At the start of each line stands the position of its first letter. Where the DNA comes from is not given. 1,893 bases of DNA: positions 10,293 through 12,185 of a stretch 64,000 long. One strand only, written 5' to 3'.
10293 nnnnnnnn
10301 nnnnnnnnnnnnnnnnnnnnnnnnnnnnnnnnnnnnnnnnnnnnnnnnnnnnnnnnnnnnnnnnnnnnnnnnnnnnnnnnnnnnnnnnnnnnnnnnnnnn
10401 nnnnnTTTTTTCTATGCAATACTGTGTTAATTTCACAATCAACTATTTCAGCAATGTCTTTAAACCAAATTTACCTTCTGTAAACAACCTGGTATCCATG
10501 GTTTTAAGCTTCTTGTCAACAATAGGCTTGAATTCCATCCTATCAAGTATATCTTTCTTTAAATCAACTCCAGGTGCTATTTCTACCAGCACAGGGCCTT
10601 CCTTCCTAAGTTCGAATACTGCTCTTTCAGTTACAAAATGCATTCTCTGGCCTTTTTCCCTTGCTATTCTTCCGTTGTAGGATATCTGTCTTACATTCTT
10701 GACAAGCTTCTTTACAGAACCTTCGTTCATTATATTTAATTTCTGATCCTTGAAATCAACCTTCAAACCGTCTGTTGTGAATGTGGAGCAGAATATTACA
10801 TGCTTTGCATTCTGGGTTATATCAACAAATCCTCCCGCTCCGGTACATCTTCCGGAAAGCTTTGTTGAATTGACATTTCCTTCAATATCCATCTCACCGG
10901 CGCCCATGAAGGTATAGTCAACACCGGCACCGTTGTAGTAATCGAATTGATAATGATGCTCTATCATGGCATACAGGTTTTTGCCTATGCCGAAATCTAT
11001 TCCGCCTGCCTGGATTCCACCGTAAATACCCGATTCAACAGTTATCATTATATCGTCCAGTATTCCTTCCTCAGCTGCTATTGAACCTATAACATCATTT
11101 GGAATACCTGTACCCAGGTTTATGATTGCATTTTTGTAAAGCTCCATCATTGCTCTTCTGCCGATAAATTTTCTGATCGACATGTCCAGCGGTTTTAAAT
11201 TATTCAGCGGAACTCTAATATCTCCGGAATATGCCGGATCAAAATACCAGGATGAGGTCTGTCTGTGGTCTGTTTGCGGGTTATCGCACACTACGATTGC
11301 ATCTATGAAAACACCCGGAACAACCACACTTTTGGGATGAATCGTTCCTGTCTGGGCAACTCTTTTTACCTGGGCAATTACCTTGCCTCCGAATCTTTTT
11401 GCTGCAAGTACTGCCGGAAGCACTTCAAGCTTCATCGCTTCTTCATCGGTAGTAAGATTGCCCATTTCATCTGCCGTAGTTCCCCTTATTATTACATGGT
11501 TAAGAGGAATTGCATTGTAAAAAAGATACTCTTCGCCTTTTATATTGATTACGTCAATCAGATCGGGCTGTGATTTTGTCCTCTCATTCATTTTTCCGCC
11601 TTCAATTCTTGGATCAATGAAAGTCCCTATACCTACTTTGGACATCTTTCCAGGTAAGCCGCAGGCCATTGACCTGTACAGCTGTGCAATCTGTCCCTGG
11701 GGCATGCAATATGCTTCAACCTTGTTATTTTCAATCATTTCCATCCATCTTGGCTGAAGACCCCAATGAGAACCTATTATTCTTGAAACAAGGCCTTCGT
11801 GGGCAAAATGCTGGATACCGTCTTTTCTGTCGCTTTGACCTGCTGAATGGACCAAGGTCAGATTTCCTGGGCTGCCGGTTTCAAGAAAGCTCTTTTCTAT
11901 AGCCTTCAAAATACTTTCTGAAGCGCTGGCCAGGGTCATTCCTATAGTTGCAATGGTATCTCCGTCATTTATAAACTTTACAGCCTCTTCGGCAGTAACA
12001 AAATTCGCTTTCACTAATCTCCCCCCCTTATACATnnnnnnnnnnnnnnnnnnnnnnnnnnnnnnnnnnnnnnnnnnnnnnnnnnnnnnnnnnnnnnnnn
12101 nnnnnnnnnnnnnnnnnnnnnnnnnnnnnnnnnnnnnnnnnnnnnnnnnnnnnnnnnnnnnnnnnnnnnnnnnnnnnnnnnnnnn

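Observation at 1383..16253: CdaR-linked 15-kb cluster mixes sugar uptake, a lactonase and CoA-thioester beta-oxidation-type enzymes, and ends in glycerate kinase: candidate CoA-dependent 2-deoxy-sugar/sugar-acid pathway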

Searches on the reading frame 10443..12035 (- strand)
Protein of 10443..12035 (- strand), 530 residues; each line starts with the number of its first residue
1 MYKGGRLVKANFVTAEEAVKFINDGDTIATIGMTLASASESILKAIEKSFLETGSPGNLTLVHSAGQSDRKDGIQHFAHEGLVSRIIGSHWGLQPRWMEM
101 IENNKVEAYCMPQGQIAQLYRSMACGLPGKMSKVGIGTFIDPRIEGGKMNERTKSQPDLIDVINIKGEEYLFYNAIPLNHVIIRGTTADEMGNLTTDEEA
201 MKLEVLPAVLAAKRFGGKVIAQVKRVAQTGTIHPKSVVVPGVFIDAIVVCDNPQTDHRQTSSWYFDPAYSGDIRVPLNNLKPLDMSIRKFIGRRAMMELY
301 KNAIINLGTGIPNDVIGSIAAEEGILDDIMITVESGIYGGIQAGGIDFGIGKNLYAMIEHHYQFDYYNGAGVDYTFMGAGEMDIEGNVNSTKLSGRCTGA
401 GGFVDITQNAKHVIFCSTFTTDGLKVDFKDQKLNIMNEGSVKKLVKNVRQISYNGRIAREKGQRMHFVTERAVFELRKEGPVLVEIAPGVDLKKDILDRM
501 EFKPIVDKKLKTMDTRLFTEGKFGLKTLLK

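Call 3: search_protein_families(library=pfam, proteins=[window:10443-12035:-])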
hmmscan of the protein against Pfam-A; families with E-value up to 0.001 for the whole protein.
window:10443-12035:- (530 aa): 1 family
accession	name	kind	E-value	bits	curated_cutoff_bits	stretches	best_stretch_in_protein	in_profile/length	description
PF01144.29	CoA_trans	-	1.2e-31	110.2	23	1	14-249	3-216/217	Coenzyme A transferase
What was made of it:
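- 10443..12035 (-): Fused family-I CoA-transferase (YdiF/Pct-like). Predicted reaction: glyceryl-CoA + deoxyribonate (or acetate) gives glycerate + acyl-CoA. Pfam CoA_trans (call 3).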

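Call 5: search_protein_families(library=ncbifam, proteins=[window:10443-12035:-], max_evalue=0.00001)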
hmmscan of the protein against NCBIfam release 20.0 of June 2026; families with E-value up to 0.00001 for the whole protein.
window:10443-12035:- (530 aa): 6 families
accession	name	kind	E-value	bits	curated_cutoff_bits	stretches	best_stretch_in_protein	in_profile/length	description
NF052271.1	Staph_FadX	equivalog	2.2e-123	412.6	750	1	13-525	4-513/523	fatty acid degradation protein FadX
TIGR02429.1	pcaI_scoA_fam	subfamily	1.2e-20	73.9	128.5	1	12-251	6-220/222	3-oxoacid CoA-transferase subunit A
NF007394.0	PRK09920.1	equivalog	5.4e-20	71.9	315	1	9-251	2-217/219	acetate CoA-transferase subunit alpha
TIGR02428.1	pcaJ_scoB_fam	subfamily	3.5e-11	42.9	243.55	1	288-445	3-170/207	3-oxoacid CoA-transferase subunit B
TIGR03458.1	YgfH_subfam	subfamily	1.3e-08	34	658.7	0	9-73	2-69/489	succinate CoA transferase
NF053666.1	BtrAceCoATfers1341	equivalog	2.4e-07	30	740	0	11-74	3-69/492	butyryl-CoA:acetate CoA transferase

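Call 9: find_homologous_proteins(query=window:10443-12035:-, max_evalue=1e-20)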
Query window:10443-12035:- (530 aa): 6277 proteins with E <= 1e-20 among 8000 candidates; the best 120 are listed.
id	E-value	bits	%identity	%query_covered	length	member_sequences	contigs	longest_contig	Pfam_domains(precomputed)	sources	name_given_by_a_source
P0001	0.0e+0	1201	100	100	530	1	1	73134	PF01144.30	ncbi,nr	ncbi:MAG: CoA-transferase [Bacillota bacterium]|nr:CoA-transferase [Bacillota bacterium]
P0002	0.0e+0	1067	89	99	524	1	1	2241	PF01144.30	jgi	jgi:propionate CoA-transferase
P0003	0.0e+0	1060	88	99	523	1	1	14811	PF01144.30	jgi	jgi:propionate CoA-transferase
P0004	3.7e-295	997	81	99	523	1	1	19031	PF01144.30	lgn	-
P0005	1.1e-293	993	82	99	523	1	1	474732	PF01144.30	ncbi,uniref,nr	ncbi:acyl CoA:acetate/3-ketoacid CoA transferase [Petroclostridium xylanilyticum]|uniref:acyl CoA:ac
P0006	1.2e-289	979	79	99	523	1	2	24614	PF01144.30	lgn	-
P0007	8.9e-289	976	80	99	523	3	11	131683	PF01144.30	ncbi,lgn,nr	ncbi:MAG: propionate CoA-transferase [Clostridiales bacterium]|nr:propionate CoA-transferase [Clostr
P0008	5.9e-286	967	79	98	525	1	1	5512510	PF01144.30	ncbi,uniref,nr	ncbi:CoA-transferase [Petroclostridium sp. X23]|uniref:acyl CoA:acetate/3-ketoacid CoA transferase n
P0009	1.4e-285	966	80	99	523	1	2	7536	PF01144.30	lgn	-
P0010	2.6e-269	912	74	99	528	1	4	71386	PF01144.30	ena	-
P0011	3.8e-267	905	75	98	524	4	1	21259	PF01144.30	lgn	-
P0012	2.1e-265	899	74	98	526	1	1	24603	PF01144.30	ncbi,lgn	-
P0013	9.2e-264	894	74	98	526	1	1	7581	PF01144.30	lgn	-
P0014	1.2e-263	893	73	99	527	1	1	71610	PF01144.30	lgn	-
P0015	1.9e-262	890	72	99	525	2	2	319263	PF01144.30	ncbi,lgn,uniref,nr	ncbi:acyl CoA:acetate/3-ketoacid CoA transferase [Clostridium magnum]|uniref:Acetate CoA-transferase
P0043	5.1e-258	875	70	99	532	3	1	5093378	PF01144.30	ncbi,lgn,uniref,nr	ncbi:acyl CoA:acetate/3-ketoacid CoA transferase [Fictibacillus enclensis]|uniref:acyl CoA:acetate/3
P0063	1.5e-255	867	71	98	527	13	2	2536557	PF01144.30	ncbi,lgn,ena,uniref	ncbi:Caffeate CoA-transferase [Moorella thermoacetica]|uniref:acyl CoA:acetate/3-ketoacid CoA transf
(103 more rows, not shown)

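Call 10: find_encoding_contigs(protein=P0005, flank=10000, max_places=1)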
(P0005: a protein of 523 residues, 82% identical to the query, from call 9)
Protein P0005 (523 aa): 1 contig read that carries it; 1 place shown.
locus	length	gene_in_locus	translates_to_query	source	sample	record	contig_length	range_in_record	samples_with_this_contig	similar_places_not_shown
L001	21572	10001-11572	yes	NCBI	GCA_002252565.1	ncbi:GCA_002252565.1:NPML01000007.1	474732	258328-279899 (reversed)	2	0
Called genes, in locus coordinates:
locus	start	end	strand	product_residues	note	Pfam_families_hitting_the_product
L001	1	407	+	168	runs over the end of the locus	-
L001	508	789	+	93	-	PF02699:YajC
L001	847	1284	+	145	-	PF12670:DUF3792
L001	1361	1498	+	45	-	PF13165:SCIFF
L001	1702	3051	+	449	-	PF04055:Radical_SAM, PF13353:Fer4_12, PF13186:SPASM (weak)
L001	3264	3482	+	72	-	-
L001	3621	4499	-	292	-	PF01610:DDE_Tnp_ISL3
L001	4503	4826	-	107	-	PF14690:Zn_ribbon_ISL3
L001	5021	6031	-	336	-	PF00356:LacI, PF00532:Peripla_BP_1, PF13407:Peripla_BP_4, PF13377:Peripla_BP_3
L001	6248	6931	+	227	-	-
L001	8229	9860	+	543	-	PF00501:AMP-binding, PF13193:AMP-binding_C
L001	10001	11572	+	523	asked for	PF01144:CoA_trans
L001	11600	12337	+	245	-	PF00106:adh_short, PF08659:KR, PF13561:adh_short_C2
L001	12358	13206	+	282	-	PF01210:NAD_Gly3P_dh_N (weak), PF02737:3HCDH_N, PF03446:NAD_binding_2 (weak), PF03721:UDPG_MGDP_dh_N (weak), PF00725:3HCDH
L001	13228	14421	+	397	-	PF00108:Thiolase_N, PF02803:Thiolase_C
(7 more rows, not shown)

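Call 11: find_encoding_contigs(protein=P0063, flank=10000, max_places=1)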
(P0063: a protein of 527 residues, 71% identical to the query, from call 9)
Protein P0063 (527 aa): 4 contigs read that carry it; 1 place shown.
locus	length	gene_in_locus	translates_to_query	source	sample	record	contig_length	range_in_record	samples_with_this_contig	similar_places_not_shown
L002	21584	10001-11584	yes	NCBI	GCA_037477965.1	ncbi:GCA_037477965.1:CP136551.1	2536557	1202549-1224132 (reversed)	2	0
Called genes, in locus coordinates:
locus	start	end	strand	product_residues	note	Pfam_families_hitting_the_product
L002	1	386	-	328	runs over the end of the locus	-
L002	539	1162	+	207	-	-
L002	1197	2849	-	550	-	-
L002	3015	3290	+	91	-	-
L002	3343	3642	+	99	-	PF00403:HMA (weak)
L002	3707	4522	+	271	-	PF04951:Peptidase_M55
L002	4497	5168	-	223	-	-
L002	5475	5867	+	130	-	PF03625:DUF302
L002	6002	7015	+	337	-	PF00356:LacI, PF00532:Peripla_BP_1, PF13407:Peripla_BP_4, PF13377:Peripla_BP_3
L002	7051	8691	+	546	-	PF00501:AMP-binding, PF13193:AMP-binding_C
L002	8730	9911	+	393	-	PF00108:Thiolase_N, PF22691:Thiolase_C_1 (faint), PF00109:ketoacyl-synt (weak), PF02803:Thiolase_C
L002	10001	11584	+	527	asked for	PF01144:CoA_trans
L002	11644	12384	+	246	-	PF00106:adh_short, PF08659:KR, PF13561:adh_short_C2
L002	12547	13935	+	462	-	PF00083:Sugar_tr, PF07690:MFS_1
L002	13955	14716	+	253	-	PF00753:Lactamase_B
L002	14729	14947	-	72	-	PF11213:DUF3006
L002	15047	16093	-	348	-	PF00753:Lactamase_B, PF23023:Anti-Pycsar_Apyc1 (weak), PF12706:Lactamase_B_2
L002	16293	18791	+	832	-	PF04932:Wzy_C, PF13428:TPR_14 (faint), PF13432:TPR_16 (weak), PF14559:TPR_19 (weak), PF13424:TPR_12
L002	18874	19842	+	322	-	PF00348:polyprenyl_synt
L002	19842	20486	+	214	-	PF13241:NAD_binding_7, PF14824:Sirohm_synth_M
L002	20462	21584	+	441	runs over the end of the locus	PF05201:GlutR_N, PF02826:2-Hacid_dh_C (faint), PF01488:Shikimate_DH, PF00745:GlutR_dimer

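Call 12: find_encoding_contigs(protein=P0043, flank=10000, max_places=1)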
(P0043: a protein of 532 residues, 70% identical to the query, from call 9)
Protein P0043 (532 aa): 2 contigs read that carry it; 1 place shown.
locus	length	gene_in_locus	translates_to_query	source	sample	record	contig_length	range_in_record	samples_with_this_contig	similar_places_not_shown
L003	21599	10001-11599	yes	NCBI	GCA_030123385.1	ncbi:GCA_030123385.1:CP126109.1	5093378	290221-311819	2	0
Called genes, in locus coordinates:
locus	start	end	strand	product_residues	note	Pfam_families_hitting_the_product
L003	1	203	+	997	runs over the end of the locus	PF13086:AAA_11, PF13604:AAA_30 (faint), PF01443:Viral_helicase1 (faint), PF09848:SLFN-g3_helicase (faint), PF13087:AAA_12, PF13538:UvrD_C_2 (weak)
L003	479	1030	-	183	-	PF27113:GbsR_C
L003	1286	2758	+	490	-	PF00171:Aldedh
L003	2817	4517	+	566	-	PF00732:GMC_oxred_N, PF05199:GMC_oxred_C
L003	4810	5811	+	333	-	PF00356:LacI, PF00532:Peripla_BP_1, PF13407:Peripla_BP_4, PF13377:Peripla_BP_3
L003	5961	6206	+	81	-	-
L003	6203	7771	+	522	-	PF00474:SSF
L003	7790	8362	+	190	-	-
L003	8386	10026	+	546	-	PF00501:AMP-binding, PF13193:AMP-binding_C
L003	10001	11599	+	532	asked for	PF01144:CoA_trans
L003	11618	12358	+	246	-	PF00106:adh_short, PF08659:KR, PF23441:SDR (weak), PF13561:adh_short_C2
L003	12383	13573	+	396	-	PF00108:Thiolase_N, PF02803:Thiolase_C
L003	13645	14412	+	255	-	PF00753:Lactamase_B, PF12706:Lactamase_B_2 (weak)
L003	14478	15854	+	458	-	PF12832:MFS_1_like (weak), PF00083:Sugar_tr, PF07690:MFS_1, PF13347:MFS_2, PF07690:MFS_1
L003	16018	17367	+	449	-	PF05598:DUF772, PF01609:DDE_Tnp_1 (weak), PF13751:DDE_Tnp_1_6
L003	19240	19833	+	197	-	PF00440:TetR_N (weak), PF14278:TetR_C_8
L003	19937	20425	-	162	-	PF01243:PNPOx_N, PF16242:Pyrid_ox_like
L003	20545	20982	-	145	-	PF02627:CMD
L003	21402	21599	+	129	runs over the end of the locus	PF07485:DUF1529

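Call 14: search_dna_similar(query=window:10443-12035:-, collection=plasmids, mode=protein, max_rows=30)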
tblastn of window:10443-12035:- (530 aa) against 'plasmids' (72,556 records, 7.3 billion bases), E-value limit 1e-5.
Records with a match: 816; places in all: 945; records where one place covers at least 80% of the query: 418.
Best place of each record, by identity: 60-80% 3; <60% 813.
By first word of the organism name: Rhizobium 285; Sinorhizobium 84; Pseudosulfitobacter 48; Paracoccus 22; Sphingobium 16; Agrobacterium 15; Halobacterium 13; Acinetobacter 13; Caballeronia 12; Rhodococcus 12; and 104 more.
By predicted mobility (MOB-suite, as given by PLSDB): non-mobilizable 460; conjugative 256; mobilizable 100.
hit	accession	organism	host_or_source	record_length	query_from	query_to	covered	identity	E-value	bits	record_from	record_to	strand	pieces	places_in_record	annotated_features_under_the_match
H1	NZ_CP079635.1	Klebsiella pneumoniae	Homo sapiens,Pus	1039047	3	530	100%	62.5%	0e+0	707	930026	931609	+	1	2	none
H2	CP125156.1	Klebsiella pneumoniae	-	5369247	3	530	100%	62.5%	0e+0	707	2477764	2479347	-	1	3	acyl CoA:acetate/3-ketoacid CoA transferase | class I adenylate-forming enzyme family protein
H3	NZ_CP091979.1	Klebsiella pneumoniae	Homo sapiens,blood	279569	3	530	100%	62.3%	0e+0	705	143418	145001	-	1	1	CoA-transferase | class I adenylate-forming enzyme family protein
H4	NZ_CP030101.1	Listeria monocytogenes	Environment,water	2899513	10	530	98%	46.4%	2e-152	489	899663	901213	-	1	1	none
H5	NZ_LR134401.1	Listeria monocytogenes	Homo sapiens,Vein blood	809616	10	530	98%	46.4%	5e-152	488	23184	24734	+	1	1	acyl CoA:acetate/3-ketoacid CoA transferase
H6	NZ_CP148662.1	Clostridium perfringens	Chicken,single cell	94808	14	525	97%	47.2%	4e-151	485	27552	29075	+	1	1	acyl CoA:acetate/3-ketoacid CoA transferase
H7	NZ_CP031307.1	Natronorubrum bangense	Cell culture,The Bange salt-alkaline ...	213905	16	518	95%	46.4%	1e-139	452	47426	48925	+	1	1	acyl CoA:acetate/3-ketoacid CoA transferase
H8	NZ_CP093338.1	Shinella sp. H4-D48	whole organism,grassland soil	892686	7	520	97%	45.3%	4e-140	454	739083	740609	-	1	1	CoA-transferase | MaoC/PaaZ C-terminal domain-containing protein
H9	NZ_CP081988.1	Shinella oryzae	cell culture,rhizosphere soil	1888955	7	520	97%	45.3%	5e-139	451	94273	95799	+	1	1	none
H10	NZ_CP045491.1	Natronorubrum aibiense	single cell,Xinjiang Aibi Salt Lake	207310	6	518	97%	45.3%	8e-141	456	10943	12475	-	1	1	CoA-transferase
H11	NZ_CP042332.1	Bosea sp. F3-2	soybean,soil sample,rhizosphere soil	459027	4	520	98%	44.8%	1e-132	432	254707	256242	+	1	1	CoA-transferase | MaoC/PaaZ C-terminal domain-containing protein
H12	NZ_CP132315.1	Shinella oryzae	Homo sapiens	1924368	7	520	97%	45.1%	5e-138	447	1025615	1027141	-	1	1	none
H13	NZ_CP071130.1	Caballeronia sp. M1242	Homo sapiens,ETA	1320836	6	529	99%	44.1%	2e-144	466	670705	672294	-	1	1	none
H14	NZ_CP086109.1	Skermanella mucosa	single cell,crude oil contaminated ...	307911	9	518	96%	45.2%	1e-142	461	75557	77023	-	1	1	malonate decarboxylase subunit alpha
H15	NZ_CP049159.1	Caballeronia sp. SBC1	whole organism,soil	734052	6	529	99%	43.8%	1e-136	444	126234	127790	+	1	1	CoA-transferase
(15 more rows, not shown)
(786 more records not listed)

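Call 15: get_annotated_region(hit=H2, flank=12000)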
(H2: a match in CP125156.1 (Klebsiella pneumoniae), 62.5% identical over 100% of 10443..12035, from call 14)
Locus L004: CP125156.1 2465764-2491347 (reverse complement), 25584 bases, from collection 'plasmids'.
description: Klebsiella pneumoniae strain 176 plasmid unnamed2, complete sequence
organism: Klebsiella pneumoniae (NCBI taxid 573)
taxonomy: Bacteria; Pseudomonadota; Gammaproteobacteria; Enterobacterales; Enterobacteriaceae; Klebsiella; Klebsiella pneumoniae
host: -; source: -; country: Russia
typing (MOB-suite, as given by PLSDB): non-mobilizable; mating-pair formation MPF_T
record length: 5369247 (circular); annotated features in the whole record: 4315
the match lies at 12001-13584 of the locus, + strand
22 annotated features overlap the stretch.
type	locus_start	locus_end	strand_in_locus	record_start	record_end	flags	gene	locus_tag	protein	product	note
CDS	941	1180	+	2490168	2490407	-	-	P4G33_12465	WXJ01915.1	hypothetical protein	-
CDS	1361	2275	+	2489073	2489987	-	-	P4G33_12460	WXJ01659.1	AraC family transcriptional regulator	-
CDS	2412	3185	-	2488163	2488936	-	-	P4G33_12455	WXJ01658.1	DeoR/GlpR family DNA-binding transcription regulator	-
CDS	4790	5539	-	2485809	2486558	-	deoC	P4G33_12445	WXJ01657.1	deoxyribose-phosphate aldolase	-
CDS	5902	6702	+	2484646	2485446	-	-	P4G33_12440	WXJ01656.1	DeoR/GlpR family DNA-binding transcription regulator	-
CDS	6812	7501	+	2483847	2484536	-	alsE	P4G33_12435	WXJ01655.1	D-allulose 6-phosphate 3-epimerase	-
CDS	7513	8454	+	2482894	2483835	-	-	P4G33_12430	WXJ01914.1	ribokinase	-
CDS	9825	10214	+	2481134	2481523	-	-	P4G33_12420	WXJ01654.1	VOC family protein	-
CDS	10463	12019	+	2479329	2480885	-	-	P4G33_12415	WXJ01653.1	class I adenylate-forming enzyme family protein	-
CDS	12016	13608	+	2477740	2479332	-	-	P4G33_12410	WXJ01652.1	acyl CoA:acetate/3-ketoacid CoA transferase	-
CDS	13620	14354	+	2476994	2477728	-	fabG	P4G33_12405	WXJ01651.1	3-oxoacyl-ACP reductase FabG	-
CDS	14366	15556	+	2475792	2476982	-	-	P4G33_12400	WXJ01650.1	thiolase family protein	-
CDS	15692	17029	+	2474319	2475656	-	-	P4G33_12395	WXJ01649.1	MFS transporter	-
CDS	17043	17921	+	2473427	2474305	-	-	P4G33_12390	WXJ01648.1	SMP-30/gluconolactonase/LRE family protein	-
CDS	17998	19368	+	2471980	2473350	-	-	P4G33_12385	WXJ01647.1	MFS transporter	-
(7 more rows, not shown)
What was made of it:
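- Klebsiella has an unrelated SMP-30 lactonase embedded among its transporter genes, which suggests analogous replacement of a lactonase (call 15).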

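Call 16: get_annotated_region(hit=H3, flank=12000)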
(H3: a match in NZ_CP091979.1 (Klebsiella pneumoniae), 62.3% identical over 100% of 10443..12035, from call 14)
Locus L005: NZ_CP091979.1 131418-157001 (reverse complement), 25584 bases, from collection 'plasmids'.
description: Klebsiella pneumoniae isolate JNQH373 plasmid pJNQH373-1, complete sequence
organism: Klebsiella pneumoniae (NCBI taxid 573)
taxonomy: Bacteria; Pseudomonadota; Gammaproteobacteria; Enterobacterales; Enterobacteriaceae; Klebsiella; Klebsiella pneumoniae
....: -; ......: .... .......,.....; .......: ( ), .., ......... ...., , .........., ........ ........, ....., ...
typing (MOB-suite, as given by PLSDB): non-mobilizable; replicon IncFIB,IncHI1B
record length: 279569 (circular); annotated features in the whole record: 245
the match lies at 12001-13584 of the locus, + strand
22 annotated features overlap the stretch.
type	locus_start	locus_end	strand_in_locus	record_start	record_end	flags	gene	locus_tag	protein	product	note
CDS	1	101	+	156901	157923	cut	hemB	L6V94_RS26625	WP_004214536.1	porphobilinogen synthase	GO:0033014 - tetrapyrrole biosynthetic process [Evidence IEA]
CDS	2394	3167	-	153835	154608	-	-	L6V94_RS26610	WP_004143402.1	DeoR/GlpR family DNA-binding transcription regulator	-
CDS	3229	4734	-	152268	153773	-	-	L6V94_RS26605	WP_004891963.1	FGGY-family carbohydrate kinase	GO:0016310 - phosphorylation [Evidence IEA]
CDS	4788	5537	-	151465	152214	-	deoC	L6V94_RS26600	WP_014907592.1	deoxyribose-phosphate aldolase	GO:0009264 - deoxyribonucleotide catabolic process [Evidence IEA]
CDS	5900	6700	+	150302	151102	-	-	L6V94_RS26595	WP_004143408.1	DeoR/GlpR family DNA-binding transcription regulator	-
CDS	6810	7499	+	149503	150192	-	alsE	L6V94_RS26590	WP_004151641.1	D-allulose 6-phosphate 3-epimerase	-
CDS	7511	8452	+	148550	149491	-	-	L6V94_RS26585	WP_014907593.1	ribokinase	-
CDS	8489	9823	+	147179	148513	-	fucP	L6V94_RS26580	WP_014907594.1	L-fucose:H+ symporter permease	GO:0015756 - fucose transmembrane transport [Evidence IEA]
CDS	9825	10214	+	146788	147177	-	-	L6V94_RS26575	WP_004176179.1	VOC family protein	-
CDS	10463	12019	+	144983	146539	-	-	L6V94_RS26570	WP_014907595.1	class I adenylate-forming enzyme family protein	-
CDS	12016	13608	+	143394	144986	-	-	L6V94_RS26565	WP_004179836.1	CoA-transferase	-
CDS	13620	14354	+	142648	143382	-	fabG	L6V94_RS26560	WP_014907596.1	3-oxoacyl-ACP reductase FabG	GO:0006633 - fatty acid biosynthetic process [Evidence IEA]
CDS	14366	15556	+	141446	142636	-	-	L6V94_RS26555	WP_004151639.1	thiolase family protein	GO:0006635 - fatty acid beta-oxidation [Evidence IEA]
CDS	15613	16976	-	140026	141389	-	-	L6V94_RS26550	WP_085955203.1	IS3-like element ISKpn1 family transposase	GO:0006313 - DNA transposition [Evidence IEA]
CDS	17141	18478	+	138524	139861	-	-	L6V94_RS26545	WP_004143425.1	MFS transporter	GO:0055085 - transmembrane transport [Evidence IEA]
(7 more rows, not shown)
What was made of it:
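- A K. pneumoniae locus has the order acs, coaT, fabG, thiolase, MFS, SMP-30 lactonase, MFS, glycerate kinase, CdaR-type regulator (calls 15-16).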
